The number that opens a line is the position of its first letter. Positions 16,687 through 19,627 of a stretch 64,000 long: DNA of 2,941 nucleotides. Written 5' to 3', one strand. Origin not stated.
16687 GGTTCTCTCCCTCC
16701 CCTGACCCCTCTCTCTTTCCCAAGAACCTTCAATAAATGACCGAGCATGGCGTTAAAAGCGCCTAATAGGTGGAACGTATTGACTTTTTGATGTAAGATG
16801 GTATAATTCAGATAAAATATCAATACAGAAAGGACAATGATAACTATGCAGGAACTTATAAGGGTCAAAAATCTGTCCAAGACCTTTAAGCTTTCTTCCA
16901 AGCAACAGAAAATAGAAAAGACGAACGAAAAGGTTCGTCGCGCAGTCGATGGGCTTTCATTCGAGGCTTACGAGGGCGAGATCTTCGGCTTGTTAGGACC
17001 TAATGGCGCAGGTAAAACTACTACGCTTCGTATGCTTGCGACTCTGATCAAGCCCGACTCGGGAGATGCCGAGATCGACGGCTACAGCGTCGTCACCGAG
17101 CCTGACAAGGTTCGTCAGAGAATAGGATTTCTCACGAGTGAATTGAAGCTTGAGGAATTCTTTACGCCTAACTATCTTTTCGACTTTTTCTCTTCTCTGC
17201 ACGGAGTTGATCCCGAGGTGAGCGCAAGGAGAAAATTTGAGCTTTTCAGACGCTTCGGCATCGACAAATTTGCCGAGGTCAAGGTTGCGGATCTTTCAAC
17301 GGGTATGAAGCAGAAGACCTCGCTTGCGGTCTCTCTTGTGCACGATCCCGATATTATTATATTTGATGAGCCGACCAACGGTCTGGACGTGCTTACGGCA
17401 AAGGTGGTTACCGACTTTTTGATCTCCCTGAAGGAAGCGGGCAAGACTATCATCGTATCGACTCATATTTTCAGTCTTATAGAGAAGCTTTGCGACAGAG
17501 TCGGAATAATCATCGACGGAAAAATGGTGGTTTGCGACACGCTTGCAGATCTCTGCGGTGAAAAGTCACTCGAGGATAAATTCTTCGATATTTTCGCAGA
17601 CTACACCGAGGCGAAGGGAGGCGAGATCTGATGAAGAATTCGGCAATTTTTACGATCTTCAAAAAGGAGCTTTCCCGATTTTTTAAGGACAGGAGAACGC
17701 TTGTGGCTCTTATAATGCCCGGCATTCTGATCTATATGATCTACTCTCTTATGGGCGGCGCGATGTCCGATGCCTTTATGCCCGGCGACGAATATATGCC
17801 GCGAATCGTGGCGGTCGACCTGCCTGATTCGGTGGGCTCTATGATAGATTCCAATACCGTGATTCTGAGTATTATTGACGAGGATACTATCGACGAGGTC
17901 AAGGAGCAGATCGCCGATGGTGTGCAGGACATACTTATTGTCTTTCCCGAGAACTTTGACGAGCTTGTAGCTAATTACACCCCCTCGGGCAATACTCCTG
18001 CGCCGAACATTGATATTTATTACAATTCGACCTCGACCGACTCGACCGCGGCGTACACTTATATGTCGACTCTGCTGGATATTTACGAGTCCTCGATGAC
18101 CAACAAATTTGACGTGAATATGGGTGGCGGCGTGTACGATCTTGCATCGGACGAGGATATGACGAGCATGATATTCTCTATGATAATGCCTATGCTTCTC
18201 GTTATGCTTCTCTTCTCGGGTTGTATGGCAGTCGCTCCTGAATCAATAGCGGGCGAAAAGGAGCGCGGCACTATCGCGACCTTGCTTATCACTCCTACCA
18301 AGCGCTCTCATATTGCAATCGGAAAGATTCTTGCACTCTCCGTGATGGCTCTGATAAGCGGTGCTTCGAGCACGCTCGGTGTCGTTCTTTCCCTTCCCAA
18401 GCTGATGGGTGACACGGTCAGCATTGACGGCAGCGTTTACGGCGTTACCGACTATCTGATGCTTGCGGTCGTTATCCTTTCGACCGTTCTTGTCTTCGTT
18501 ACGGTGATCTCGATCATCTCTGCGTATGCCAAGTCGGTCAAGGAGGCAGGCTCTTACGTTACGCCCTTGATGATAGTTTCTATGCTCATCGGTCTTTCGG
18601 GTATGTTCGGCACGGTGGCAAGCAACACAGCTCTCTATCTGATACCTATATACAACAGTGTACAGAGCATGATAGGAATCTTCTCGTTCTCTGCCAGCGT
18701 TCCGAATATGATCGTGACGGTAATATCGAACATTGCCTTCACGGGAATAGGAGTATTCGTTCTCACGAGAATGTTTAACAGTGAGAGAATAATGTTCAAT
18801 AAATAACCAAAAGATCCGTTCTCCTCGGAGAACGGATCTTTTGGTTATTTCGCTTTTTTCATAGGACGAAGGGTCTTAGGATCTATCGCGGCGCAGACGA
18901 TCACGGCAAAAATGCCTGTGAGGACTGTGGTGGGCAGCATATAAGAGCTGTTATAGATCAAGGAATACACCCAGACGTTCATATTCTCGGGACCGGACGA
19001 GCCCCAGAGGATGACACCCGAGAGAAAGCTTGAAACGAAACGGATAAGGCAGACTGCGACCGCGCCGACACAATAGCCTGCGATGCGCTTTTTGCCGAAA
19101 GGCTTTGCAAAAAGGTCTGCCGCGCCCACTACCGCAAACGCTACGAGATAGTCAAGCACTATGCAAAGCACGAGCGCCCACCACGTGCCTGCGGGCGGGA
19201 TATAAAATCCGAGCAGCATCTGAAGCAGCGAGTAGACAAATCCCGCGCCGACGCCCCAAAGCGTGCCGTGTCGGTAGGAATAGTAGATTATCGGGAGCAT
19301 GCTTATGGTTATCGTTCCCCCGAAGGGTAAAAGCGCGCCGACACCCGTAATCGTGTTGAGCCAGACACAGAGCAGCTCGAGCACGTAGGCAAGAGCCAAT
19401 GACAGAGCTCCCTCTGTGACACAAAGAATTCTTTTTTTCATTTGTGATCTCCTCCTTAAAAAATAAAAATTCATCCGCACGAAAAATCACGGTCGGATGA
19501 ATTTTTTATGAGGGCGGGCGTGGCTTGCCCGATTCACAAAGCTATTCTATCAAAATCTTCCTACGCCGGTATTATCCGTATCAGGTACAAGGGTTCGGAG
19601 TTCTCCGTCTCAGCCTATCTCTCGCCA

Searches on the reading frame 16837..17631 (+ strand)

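Call 12: search_protein_families(library=pfam, proteins=[window:16837-17631:+], max_evalue=0.001)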
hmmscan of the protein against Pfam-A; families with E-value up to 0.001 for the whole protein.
window:16837-17631:+ (264 aa): 2 families
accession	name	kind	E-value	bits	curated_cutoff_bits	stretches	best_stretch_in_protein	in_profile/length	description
PF00005.33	ABC_tran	-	2.6e-27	96.6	25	1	38-181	2-137/137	ABC transporter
PF13304.12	AAA_21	-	1.5e-13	51.9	27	1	146-211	231-299/304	AAA domain, putative AbiEii toxin, Type IV TA system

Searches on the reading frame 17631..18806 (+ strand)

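Call 12: search_protein_families(library=pfam, proteins=[window:17631-18806:+], max_evalue=0.001)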
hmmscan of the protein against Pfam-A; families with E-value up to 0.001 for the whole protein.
window:17631-18806:+ (391 aa): 3 families
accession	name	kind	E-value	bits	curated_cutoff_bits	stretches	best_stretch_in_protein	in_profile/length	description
PF12679.13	ABC2_membrane_2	-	1.5e-20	74.1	27.2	1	8-336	2-212/283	ABC-2 family transporter protein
PF12698.13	ABC2_membrane_3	-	5.5e-18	65.6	31.6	1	22-376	2-339/347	ABC-2 family transporter protein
PF12730.13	ABC2_membrane_4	-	1.6e-05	25.4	27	1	179-301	45-167/179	ABC-2 family transporter protein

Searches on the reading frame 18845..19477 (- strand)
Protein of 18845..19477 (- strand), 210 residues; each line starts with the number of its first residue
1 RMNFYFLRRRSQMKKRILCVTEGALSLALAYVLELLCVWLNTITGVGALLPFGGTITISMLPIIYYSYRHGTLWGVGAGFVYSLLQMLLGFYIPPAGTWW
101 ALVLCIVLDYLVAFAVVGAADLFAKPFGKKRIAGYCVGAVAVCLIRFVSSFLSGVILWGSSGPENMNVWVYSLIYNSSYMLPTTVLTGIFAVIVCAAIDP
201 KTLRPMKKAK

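Call 85: search_protein_families(library=pfam, proteins=[window:18845-19477:-], max_evalue=0.00001)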
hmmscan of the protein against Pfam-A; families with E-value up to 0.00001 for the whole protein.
window:18845-19477:- (210 aa): 1 family
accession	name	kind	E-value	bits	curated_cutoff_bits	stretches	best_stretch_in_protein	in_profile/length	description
PF09515.15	Thia_YuaJ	-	9.4e-32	111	25.8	1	21-198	2-172/177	Thiamine transporter protein (Thia_YuaJ)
